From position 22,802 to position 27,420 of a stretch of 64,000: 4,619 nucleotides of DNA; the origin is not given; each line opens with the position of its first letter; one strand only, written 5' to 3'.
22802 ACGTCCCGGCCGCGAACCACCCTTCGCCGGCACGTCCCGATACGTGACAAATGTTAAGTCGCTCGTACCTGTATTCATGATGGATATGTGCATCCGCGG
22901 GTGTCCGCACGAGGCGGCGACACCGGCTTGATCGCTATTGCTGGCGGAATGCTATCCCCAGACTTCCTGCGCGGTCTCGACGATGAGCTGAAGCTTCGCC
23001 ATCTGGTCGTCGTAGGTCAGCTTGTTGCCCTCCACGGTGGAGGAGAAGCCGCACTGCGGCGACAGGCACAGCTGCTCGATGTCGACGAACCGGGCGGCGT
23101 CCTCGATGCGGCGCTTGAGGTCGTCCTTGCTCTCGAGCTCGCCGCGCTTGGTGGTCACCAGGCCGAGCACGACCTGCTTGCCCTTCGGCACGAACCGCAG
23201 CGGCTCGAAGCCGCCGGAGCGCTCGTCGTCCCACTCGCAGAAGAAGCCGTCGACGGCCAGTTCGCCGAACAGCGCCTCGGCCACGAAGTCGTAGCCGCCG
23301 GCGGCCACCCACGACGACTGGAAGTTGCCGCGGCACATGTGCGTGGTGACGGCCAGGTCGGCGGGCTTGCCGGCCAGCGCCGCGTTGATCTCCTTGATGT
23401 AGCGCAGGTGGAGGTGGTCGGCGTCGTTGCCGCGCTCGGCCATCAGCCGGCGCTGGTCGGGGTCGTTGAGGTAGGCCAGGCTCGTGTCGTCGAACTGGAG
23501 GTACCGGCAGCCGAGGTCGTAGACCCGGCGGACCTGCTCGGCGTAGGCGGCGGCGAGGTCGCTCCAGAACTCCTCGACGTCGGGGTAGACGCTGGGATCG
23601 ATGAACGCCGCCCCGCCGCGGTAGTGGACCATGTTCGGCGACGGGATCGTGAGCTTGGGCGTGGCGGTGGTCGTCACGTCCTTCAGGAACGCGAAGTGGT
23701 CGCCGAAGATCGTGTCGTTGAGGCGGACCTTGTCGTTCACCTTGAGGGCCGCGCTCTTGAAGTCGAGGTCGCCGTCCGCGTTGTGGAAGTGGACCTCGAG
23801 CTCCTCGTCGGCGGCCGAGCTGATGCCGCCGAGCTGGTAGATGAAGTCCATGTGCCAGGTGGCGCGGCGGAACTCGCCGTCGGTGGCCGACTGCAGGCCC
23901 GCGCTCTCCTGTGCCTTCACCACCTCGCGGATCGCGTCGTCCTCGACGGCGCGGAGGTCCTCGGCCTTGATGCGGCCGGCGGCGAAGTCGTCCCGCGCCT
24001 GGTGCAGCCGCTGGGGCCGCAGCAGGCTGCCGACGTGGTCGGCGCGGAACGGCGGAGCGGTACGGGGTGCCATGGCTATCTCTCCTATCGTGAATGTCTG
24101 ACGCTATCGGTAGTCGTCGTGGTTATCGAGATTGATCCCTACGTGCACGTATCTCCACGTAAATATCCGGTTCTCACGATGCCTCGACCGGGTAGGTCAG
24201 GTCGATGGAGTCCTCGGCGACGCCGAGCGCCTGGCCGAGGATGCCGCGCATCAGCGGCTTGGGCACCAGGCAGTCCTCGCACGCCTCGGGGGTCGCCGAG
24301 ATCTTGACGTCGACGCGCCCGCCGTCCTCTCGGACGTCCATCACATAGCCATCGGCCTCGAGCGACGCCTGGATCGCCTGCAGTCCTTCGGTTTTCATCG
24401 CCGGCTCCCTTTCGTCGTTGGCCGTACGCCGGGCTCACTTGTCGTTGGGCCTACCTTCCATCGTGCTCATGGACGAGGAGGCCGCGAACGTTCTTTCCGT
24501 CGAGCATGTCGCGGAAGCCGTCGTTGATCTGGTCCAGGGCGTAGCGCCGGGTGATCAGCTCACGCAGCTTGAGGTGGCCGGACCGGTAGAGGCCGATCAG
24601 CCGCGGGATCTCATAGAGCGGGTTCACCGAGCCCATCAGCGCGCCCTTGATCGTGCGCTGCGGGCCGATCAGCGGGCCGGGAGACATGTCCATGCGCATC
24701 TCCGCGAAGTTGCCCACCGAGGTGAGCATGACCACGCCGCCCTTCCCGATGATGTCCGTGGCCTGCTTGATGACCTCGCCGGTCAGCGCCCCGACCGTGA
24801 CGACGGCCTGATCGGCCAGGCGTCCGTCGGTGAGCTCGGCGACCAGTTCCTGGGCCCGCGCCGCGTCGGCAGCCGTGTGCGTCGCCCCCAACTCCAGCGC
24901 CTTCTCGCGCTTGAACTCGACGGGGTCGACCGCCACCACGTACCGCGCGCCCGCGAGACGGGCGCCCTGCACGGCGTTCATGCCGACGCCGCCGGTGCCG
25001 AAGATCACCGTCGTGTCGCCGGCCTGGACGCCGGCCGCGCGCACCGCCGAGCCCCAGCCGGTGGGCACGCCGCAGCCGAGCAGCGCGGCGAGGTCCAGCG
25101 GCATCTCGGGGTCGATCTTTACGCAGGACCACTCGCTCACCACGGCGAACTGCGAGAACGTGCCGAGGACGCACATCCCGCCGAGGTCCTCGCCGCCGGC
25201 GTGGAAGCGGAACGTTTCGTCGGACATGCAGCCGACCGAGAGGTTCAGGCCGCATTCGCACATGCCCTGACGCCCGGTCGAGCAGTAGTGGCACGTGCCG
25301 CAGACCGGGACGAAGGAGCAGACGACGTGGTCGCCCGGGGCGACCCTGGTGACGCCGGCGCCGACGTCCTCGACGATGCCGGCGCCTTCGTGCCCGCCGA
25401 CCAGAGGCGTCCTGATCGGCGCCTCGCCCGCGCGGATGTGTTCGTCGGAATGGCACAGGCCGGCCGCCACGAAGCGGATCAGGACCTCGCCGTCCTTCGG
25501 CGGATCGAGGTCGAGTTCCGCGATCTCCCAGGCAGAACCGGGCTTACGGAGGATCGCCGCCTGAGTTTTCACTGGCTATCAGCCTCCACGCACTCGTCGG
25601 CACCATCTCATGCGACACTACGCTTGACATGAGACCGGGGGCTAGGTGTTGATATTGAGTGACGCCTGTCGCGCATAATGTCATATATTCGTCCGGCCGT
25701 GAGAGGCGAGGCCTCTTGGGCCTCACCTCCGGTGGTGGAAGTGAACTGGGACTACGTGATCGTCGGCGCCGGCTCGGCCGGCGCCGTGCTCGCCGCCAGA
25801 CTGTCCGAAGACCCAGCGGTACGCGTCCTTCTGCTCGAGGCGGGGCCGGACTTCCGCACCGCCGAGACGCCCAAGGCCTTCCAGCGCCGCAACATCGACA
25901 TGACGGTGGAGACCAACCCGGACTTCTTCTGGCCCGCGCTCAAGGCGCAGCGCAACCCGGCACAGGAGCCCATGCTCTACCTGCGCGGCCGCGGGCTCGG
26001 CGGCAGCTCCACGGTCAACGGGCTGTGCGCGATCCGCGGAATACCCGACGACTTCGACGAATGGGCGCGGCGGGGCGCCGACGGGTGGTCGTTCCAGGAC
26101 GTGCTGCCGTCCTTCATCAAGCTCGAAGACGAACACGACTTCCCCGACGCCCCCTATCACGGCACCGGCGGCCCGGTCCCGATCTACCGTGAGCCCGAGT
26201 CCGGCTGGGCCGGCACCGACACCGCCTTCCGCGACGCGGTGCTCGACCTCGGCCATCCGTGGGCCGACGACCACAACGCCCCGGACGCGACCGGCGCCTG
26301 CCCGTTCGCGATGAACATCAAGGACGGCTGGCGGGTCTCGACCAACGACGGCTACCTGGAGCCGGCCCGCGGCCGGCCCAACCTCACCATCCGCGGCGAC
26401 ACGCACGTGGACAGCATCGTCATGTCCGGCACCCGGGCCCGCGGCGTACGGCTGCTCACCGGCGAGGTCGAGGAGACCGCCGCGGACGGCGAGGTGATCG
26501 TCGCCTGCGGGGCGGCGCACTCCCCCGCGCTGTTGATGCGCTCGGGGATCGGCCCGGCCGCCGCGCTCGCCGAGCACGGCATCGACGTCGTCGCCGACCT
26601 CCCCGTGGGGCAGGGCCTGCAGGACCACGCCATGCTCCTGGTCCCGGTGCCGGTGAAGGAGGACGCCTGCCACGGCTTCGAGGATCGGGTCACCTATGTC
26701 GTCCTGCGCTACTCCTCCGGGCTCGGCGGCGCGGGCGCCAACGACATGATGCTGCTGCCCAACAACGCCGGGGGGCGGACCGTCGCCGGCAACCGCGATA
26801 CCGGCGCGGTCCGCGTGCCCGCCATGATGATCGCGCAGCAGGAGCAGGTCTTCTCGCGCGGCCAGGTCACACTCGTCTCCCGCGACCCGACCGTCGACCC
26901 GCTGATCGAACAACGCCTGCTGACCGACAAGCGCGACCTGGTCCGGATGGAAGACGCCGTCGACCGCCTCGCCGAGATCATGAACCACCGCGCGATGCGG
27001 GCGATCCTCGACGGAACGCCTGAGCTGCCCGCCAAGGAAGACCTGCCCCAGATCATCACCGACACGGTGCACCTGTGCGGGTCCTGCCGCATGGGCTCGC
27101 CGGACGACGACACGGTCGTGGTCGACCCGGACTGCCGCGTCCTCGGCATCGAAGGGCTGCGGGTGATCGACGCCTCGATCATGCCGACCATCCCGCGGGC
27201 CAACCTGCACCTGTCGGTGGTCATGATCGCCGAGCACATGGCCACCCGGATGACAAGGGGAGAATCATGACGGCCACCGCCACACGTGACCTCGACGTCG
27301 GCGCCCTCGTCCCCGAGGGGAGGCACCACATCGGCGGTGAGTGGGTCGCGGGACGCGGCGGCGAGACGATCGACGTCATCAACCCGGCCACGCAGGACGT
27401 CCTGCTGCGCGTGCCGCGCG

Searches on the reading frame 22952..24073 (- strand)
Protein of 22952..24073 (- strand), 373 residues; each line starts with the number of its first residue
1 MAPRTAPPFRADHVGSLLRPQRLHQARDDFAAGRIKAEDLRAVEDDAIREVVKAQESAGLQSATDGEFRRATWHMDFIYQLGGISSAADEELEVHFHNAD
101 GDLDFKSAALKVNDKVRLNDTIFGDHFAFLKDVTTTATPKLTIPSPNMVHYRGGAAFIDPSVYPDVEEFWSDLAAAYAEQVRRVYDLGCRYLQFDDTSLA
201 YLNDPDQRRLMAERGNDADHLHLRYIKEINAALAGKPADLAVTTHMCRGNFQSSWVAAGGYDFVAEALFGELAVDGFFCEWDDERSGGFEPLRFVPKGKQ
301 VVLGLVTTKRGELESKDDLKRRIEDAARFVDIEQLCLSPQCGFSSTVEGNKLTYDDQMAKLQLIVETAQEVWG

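Call 53: search_protein_families(library=pfam, proteins=[window:22952-24073:-], max_evalue=0.001)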
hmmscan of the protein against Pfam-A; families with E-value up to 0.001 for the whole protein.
window:22952-24073:- (373 aa): 1 family
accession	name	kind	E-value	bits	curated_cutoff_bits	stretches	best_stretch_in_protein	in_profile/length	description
PF01717.24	Meth_synt_2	-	4.7e-14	52.8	21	1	155-369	131-323/324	Cobalamin-independent synthase, Catalytic domain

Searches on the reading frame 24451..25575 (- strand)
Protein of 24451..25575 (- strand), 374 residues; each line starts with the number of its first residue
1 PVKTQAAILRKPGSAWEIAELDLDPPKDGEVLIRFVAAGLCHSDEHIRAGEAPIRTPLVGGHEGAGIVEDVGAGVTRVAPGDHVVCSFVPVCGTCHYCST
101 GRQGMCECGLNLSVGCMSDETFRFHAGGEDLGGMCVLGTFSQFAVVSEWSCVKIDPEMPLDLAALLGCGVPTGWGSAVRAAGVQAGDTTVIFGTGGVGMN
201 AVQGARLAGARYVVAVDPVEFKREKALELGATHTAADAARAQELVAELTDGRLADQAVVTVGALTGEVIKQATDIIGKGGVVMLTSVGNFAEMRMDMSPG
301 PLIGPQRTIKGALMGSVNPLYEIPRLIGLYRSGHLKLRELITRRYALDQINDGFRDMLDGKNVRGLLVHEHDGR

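Call 54: search_protein_families(library=pfam, proteins=[window:24451-25575:-], max_evalue=0.00001)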
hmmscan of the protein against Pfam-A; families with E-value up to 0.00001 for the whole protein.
window:24451-25575:- (374 aa): 2 families
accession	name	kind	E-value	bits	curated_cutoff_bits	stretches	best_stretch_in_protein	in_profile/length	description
PF08240.17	ADH_N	-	3.1e-25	88.9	23.5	1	27-155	1-103/104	Alcohol dehydrogenase GroES-like domain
PF00107.32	ADH_zinc_N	-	7.4e-21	74.9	31.8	1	196-321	1-121/129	Zinc-binding dehydrogenase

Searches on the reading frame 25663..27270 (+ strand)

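Call 54: search_protein_families(library=pfam, proteins=[window:25663-27270:+], max_evalue=0.00001)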
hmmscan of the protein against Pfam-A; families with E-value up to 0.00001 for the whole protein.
window:25663-27270:+ (535 aa): 4 families
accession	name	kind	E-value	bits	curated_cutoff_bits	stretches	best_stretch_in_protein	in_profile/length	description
PF00732.25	GMC_oxred_N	-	6.5e-40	137.7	23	1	30-323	2-217/218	GMC oxidoreductase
PF05199.19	GMC_oxred_C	-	5.6e-32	111.6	24.6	1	398-523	3-139/139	GMC oxidoreductase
PF01266.30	DAO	-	8.6e-07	29.2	27.9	0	30-65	1-35/353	FAD dependent oxidoreductase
PF00890.30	FAD_binding_2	-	5.3e-06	26.3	20.4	0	30-66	1-36/414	FAD binding domain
